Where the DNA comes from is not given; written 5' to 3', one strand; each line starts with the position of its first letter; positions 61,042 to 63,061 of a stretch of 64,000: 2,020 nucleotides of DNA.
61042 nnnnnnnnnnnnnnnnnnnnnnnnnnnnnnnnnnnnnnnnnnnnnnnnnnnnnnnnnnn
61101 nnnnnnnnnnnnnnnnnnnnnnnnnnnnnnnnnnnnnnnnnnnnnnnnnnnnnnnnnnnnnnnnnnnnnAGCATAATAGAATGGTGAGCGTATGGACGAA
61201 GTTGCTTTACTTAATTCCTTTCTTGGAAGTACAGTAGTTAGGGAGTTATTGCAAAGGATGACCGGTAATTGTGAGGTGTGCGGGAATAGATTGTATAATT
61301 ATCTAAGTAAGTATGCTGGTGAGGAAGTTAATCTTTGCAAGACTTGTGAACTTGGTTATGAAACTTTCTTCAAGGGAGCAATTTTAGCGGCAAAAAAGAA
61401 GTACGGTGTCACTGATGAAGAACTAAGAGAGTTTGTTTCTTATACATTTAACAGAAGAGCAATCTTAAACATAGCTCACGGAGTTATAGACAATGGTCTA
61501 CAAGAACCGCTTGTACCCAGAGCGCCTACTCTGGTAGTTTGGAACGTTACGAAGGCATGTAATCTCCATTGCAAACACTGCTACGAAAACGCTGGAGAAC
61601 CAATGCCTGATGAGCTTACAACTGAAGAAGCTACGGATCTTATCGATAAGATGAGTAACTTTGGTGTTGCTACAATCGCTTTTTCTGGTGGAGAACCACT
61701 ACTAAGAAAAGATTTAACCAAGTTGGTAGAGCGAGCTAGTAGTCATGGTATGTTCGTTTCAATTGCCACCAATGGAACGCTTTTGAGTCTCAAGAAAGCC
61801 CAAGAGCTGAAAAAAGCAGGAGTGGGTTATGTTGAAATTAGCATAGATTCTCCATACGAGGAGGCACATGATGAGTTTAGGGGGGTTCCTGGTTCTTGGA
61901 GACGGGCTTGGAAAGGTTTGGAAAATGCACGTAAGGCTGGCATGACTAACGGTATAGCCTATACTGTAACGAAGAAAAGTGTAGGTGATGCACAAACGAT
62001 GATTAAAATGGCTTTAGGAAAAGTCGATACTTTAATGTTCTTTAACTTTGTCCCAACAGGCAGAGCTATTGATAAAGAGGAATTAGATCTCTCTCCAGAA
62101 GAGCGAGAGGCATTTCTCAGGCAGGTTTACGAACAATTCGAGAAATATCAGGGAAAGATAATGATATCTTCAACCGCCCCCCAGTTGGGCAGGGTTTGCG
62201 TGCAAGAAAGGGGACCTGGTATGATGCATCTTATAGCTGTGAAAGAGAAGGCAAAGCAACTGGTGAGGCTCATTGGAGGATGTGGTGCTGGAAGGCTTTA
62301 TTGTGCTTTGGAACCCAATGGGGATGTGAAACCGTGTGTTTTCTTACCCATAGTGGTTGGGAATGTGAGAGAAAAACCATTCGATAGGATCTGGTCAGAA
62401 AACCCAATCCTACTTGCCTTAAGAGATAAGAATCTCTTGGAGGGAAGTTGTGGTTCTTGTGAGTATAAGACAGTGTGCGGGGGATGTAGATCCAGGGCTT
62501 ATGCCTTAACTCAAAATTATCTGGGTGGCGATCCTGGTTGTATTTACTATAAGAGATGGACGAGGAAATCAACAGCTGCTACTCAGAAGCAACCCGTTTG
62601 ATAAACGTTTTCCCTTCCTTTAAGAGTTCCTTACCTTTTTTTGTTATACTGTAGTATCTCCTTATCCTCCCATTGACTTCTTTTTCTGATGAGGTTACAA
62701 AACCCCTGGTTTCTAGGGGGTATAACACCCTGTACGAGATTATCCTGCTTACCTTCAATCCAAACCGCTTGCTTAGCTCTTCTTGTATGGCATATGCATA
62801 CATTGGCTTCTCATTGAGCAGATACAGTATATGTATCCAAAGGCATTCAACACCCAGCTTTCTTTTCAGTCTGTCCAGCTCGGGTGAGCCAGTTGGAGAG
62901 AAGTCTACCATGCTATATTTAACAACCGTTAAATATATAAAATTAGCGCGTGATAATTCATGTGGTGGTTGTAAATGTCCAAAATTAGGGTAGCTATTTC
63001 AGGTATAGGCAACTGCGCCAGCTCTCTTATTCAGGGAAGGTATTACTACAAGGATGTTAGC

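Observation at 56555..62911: PadR-flanked cassette: CARDB surface protein, two FtsX permeases, ABC ATPase and a radical-SAM/SPASM enzyme with a novel N-terminal Cys domain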

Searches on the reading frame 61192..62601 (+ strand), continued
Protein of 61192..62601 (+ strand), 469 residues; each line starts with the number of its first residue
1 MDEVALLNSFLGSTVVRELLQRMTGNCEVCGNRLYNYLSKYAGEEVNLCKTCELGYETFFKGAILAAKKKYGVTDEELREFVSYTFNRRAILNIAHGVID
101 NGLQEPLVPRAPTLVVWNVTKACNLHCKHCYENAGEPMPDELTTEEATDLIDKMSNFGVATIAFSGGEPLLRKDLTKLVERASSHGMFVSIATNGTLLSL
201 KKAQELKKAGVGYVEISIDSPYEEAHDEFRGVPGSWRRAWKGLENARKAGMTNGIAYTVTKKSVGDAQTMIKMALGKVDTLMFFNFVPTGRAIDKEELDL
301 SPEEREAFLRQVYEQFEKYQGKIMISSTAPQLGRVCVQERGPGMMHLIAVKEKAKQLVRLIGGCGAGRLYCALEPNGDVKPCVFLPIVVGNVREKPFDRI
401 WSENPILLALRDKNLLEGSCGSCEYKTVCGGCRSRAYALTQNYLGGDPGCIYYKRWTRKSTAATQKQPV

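Call 42: search_protein_families(library=ncbifam, proteins=[L085:11784-12890:+, L085:12902-13462:+, L085:13443-14093:-, L085:14148-14774:+, L085:14771-15538:+, L085:15538-15870:+, L085:16798-17409:+], max_evalue=0.001)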
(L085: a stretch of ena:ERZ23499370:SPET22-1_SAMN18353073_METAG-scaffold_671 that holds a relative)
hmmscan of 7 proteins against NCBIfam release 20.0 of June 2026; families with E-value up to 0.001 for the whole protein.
L085:11784-12890:+ (368 aa): 1 family
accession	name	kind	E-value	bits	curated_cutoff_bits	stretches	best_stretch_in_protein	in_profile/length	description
TIGR03450.1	mycothiol_INO1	equivalog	3.4e-144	480.4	638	1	4-362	1-355/355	inositol-3-phosphate synthase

L085:12902-13462:+ (186 aa): 4 families
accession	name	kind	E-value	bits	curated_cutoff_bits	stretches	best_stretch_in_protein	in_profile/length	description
NF040950.1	archin_ph_syn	equivalog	1.5e-18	67.4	180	1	6-184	14-188/191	archaetidylinositol phosphate synthase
NF052561.1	PIPSynBT1523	equivalog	1.4e-09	38.1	350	1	43-167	62-185/232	hypothetical protein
NF041135.1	IPPtranDIPPsyn_Thcocales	equivalog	1.6e-06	27.4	580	1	17-127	252-359/419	bifunctional L-myo-inositol-1-phosphate cytidylyltransferase/CDP-L-myo-inositol myo-inositolphosphotransferase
NF045883.1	PIPSynth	equivalog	5.7e-06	26.1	170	1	7-175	14-187/197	phosphatidylinositol phosphate synthase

L085:13443-14093:- (216 aa): 5 families
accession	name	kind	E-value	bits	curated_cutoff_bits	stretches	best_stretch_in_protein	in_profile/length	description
NF038032.1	CehA_McbA_metalo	domain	1.2e-17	64.3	80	1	2-191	4-215/315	CehA/McbA family metallohydrolase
NF047791.1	RNaseRnm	equivalog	7.8e-07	28.6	375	0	3-51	3-46/275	RNase RNM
NF041577.1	nside_bi_sphtase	equivalog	8.8e-05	21.8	400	0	2-63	3-63/276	3',5'-nucleoside bisphosphate phosphatase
NF041661.1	Cycl_ph_dihydrol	equivalog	0.00013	21.4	500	0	90-163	176-247/259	phosphoribosyl 1,2-cyclic phosphate 1,2-diphosphodiesterase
TIGR01856.1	hisJ_fam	subfamily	0.00075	19.3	90.2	0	4-45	2-39/252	histidinol-phosphatase HisJ family protein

L085:14148-14774:+ (208 aa): 10 families
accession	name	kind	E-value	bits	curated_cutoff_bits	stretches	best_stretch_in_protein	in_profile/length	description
NF040950.1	archin_ph_syn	equivalog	9.6e-31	107.1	180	1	6-205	4-190/191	archaetidylinositol phosphate synthase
NF045883.1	PIPSynth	equivalog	7.6e-20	71.4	170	1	6-205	3-195/197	phosphatidylinositol phosphate synthase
NF041135.1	IPPtranDIPPsyn_Thcocales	equivalog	1.2e-16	60.7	580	1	19-154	244-390/419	bifunctional L-myo-inositol-1-phosphate cytidylyltransferase/CDP-L-myo-inositol myo-inositolphosphotransferase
NF052561.1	PIPSynBT1523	equivalog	3.9e-13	49.6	350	1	25-205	25-223/232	hypothetical protein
TIGR00560.1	pgsA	equivalog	3.9e-11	43.8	109.1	1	25-112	7-95/183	CDP-diacylglycerol--glycerol-3-phosphate 3-phosphatidyltransferase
NF053678.1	ClpnSynClsA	equivalog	4.8e-10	39.9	240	1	27-199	6-178/180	cardiolipin synthase ClsA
NF008090.0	PRK10832.1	equivalog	2.9e-09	37.3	304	1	44-118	26-99/182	CDP-diacylglycerol--glycerol-3-phosphate 3-phosphatidyltransferase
TIGR00473.1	pssA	equivalog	2.1e-05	24.7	107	1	31-93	1-63/153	CDP-diacylglycerol--serine O-phosphatidyltransferase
TIGR04217.1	archae_ser_T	exception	0.00013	21.8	200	1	25-92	8-74/221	archaetidylserine synthase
NF038087.1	arch_ser_synth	exception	0.0004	20.1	240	1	27-90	7-72/216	archaetidylserine synthase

L085:14771-15538:+ (255 aa): 3 families
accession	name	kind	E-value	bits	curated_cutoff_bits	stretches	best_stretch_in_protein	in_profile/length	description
TIGR00768.1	rimK_fam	subfamily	3.9e-11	42.8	143.4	1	58-167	56-174/276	RimK family alpha-L-glutamate ligase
TIGR02144.1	LysX_arch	equivalog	5.5e-05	22.4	275.6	0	61-110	59-108/281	lysine biosynthesis protein LysX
NF040720.1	MptN_Meth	equivalog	0.00014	21.1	350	0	67-109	79-121/291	tetrahydromethanopterin:alpha-L-glutamate ligase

L085:15538-15870:+ (110 aa): 0 families

L085:16798-17409:+ (203 aa): 14 families
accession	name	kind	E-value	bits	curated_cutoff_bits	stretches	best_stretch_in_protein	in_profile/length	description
NF000796.0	PRK00054.1-1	equivalog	6.3e-62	209.1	224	1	9-187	2-186/254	dihydroorotate dehydrogenase electron transfer subunit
NF000798.0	PRK00054.1-3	equivalog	1.2e-23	84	219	1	26-187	21-191/244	dihydroorotate dehydrogenase electron transfer subunit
NF006220.0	PRK08345.1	subfamily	1.2e-23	83.9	395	1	30-140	37-163/294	cytochrome-c3 hydrogenase subunit gamma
NF040835.1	sulfhyd_HydG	equivalog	7.7e-19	68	650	1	31-117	45-140/292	NADPH-dependent hydrogenase/sulfhydrogenase 1 subunit gamma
NF040830.1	sulfhyd_ShyC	equivalog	8e-19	67.9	600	1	30-116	33-127/288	NAD(P)-dependent hydrogenase/sulfhydrogenase 2 subunit gamma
NF004862.0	PRK06222.1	subfamily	8.9e-19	68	220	1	36-187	28-197/281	sulfide/dihydroorotate dehydrogenase-like FAD/NAD-binding protein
TIGR02911.1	sulfite_red_B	equivalog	9.3e-19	67.5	288.6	1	9-141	4-150/261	anaerobic sulfite reductase subunit AsrB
NF000799.0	PRK00054.1-4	equivalog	1.5e-18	66.8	314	1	37-188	34-204/258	dihydroorotate dehydrogenase electron transfer subunit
NF009414.0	PRK12778.1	equivalog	5.1e-16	58.1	1103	1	35-187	27-197/752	bifunctional dihydroorotate dehydrogenase B NAD binding subunit/NADPH-dependent glutamate synthase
NF000797.0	PRK00054.1-2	equivalog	1.3e-12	47.6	270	1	20-185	24-209/267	dihydroorotate dehydrogenase electron transfer subunit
NF009413.0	PRK12775.1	equivalog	6.6e-12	44.1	1895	1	35-186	27-196/1006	putative trifunctional 2-polyprenylphenol hydroxylase/glutamate synthase subunit beta/ferritin domain-containing protein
NF040810.1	BenC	equivalog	7.4e-08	31.9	430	1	30-187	128-312/333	benzoate 1,2-dioxygenase electron transfer component BenC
TIGR01941.1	nqrF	equivalog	2.6e-05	23.3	295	1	66-143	238-323/405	NADH:ubiquinone reductase (Na(+)-transporting) subunit F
NF058606.1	GlBtMonoRdsGbcB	equivalog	3.1e-05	23.1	500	1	13-113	16-134/362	glycine betaine monooxygenase reductase subunit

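Call 51: predict_structure(alignment_id=A1)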
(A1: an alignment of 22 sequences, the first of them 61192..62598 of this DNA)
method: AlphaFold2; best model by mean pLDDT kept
length: 469 residues; sequences in the alignment: 22
mean_pLDDT: 85.1   pTM: 0.87
mean pLDDT of the five models: 85.1, 80.9, 78.1, 77.8, 76.7
residues with pLDDT >= 90: 249; 70-90: 145; 50-70: 59; < 50: 16
segments of 3 or more residues with pLDDT < 50: 342-351, 467-469
pLDDT, mean of each block of 10 residues (from residue 1): 59 75 88 93 93 91 83 86 92 90 83 95 82 78 98 95 93 97 96 96 98 95 93 96 98 93 91 95 71 70 91 90 86 78 43 61 75 96 90 97 93 74 59 80 83 80 56
secondary structure, 60 per line:
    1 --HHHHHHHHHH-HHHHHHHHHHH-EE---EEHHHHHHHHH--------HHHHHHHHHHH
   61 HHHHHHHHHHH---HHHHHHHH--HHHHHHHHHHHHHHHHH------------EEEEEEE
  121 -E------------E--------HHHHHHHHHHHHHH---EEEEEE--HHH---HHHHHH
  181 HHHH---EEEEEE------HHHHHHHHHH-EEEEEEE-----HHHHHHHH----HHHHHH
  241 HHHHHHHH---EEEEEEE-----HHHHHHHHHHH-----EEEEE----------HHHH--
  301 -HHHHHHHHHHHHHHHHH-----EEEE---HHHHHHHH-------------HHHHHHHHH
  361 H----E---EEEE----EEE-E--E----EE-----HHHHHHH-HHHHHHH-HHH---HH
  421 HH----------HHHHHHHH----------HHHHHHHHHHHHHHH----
elements in order: H3-12 H14-24 H33-41 H50-71 H75-82 H85-101 E114-120 H144-157 E161-166 H175-184 E188-193 H200-209 E211-217 H223-230 H235-248 E252-258 H264-274 E280-284 H295-298 H302-318 E324-327 H331-338 H352-361 E370-373 E378-380 H397-403 H405-411 H419-422 H433-440 H451-465

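Call 58: fold_search(model_id=the predicted structure, library=pdb)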
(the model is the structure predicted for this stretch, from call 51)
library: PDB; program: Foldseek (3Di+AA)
matches with E <= 10: 1781; with E <= 0.001: 198
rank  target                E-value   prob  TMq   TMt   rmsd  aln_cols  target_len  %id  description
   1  6c8v                  4.9e-18  1.00  0.53  0.77   5.6       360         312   19  X-ray structure of PqqE from Methylobacterium extorquens (released 2018-02-14)
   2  6efn                  8.0e-17  1.00  0.51  0.62   7.5       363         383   21  Structure of a RiPP maturase, SkfB (released 2018-10-24)
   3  5v1s_A                8.4e-17  1.00  0.61  0.66   6.4       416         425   16  Crystal structure of Streptococcus suis SuiB bound to S-adenosylmethionine (released 2017-08-30)
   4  5v1q_A                9.4e-17  1.00  0.61  0.67   6.8       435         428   16  Crystal structure of Streptococcus suis SuiB (released 2017-08-30)
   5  5v1t_A                1.3e-16  1.00  0.62  0.65   6.9       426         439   17  Crystal structure of Streptococcus suis SuiB bound to precursor peptide SuiA (released 2017-08-30)
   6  5v1q_B                5.9e-16  1.00  0.62  0.65   6.7       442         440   16  Crystal structure of Streptococcus suis SuiB (released 2017-08-30)
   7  5v1s_B                8.2e-16  1.00  0.59  0.64   7.2       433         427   15  Crystal structure of Streptococcus suis SuiB bound to S-adenosylmethionine (released 2017-08-30)
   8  4k39_B                1.1e-14  1.00  0.55  0.69   6.5       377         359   20  Native anSMEcpe with bound AdoMet and Cp18Cys peptide (released 2013-05-08)
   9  4k39_A                3.6e-14  1.00  0.55  0.69   6.1       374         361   20  Native anSMEcpe with bound AdoMet and Cp18Cys peptide (released 2013-05-08)
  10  4k37_B                6.7e-14  1.00  0.57  0.70   5.9       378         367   20  Native anSMEcpe with bound AdoMet (released 2013-05-08)
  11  4k37_A                1.1e-13  1.00  0.55  0.69   6.2       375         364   20  Native anSMEcpe with bound AdoMet (released 2013-05-08)
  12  4k38_A                1.6e-13  1.00  0.56  0.69   6.2       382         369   19  Native anSMEcpe with bound AdoMet and Kp18Cys peptide (released 2013-05-08)
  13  4k36_A                2.6e-13  1.00  0.55  0.67   8.7       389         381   20  His6 tagged anSMEcpe with bound AdoMet (released 2013-05-08)
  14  7vob                  4.9e-13  1.00  0.46  0.64   5.8       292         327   22  The crystal structure of a Radical SAM Enzyme BlsE involved in the Biosynthesis of Blasticidin S (released 2022-05-04)
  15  2fb2_B                5.2e-13  1.00  0.45  0.62   5.8       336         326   18  Structure of the MoaA Arg17/266/268/Ala triple mutant (released 2006-05-09)
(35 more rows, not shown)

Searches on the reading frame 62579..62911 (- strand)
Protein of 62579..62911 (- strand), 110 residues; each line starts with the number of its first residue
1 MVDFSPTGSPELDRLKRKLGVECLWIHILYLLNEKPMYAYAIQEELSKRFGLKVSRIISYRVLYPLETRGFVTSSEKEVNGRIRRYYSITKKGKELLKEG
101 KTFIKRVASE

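Call 3: search_protein_families(library=pfam, proteins=[window:62579-62911:-], max_evalue=0.01)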
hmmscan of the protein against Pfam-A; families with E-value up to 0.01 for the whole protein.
window:62579-62911:- (110 aa): 4 families
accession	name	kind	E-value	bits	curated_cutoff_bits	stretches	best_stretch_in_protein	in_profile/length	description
PF03551.20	PadR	-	2.2e-14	53.6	27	1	28-99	1-75/75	Transcriptional regulator PadR-like family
PF04458.17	DUF505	-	0.0012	17.8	28.7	1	61-109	369-415/622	Protein of unknown function (DUF505)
PF11313.14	DUF3116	-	0.0032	17.9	25.9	1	63-99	48-81/84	Protein of unknown function (DUF3116)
PF01978.25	TrmB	-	0.0054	17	25.6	0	30-87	16-62/68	Sugar-specific transcriptional regulator TrmB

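Call 4: search_protein_families(library=ncbifam, proteins=[window:62579-62911:-], max_evalue=0.01)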
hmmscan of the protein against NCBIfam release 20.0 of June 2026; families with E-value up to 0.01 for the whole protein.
window:62579-62911:- (110 aa): 5 families
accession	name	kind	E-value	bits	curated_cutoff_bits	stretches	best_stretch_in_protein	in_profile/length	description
NF053635.1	TransRegRv3488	equivalog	8.5e-14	51.6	140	1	23-110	8-94/98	Rv3488 family transcriptional regulator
TIGR03433.1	padR_acidobact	paralog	1.4e-08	34.8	101.8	1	26-106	7-90/101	PadR family transcriptional regulator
NF004170.0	PRK05638.1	equivalog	9.1e-06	24.5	421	1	19-98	367-439/442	threonine synthase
NF053777.1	Saro0803TransReg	equivalog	0.00025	20.7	200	1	26-105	40-113/140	Saro_0803 family transcriptional regulator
NF006931.0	PRK09416.1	equivalog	0.0018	18.4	112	1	57-99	78-117/135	PadR family transcriptional regulator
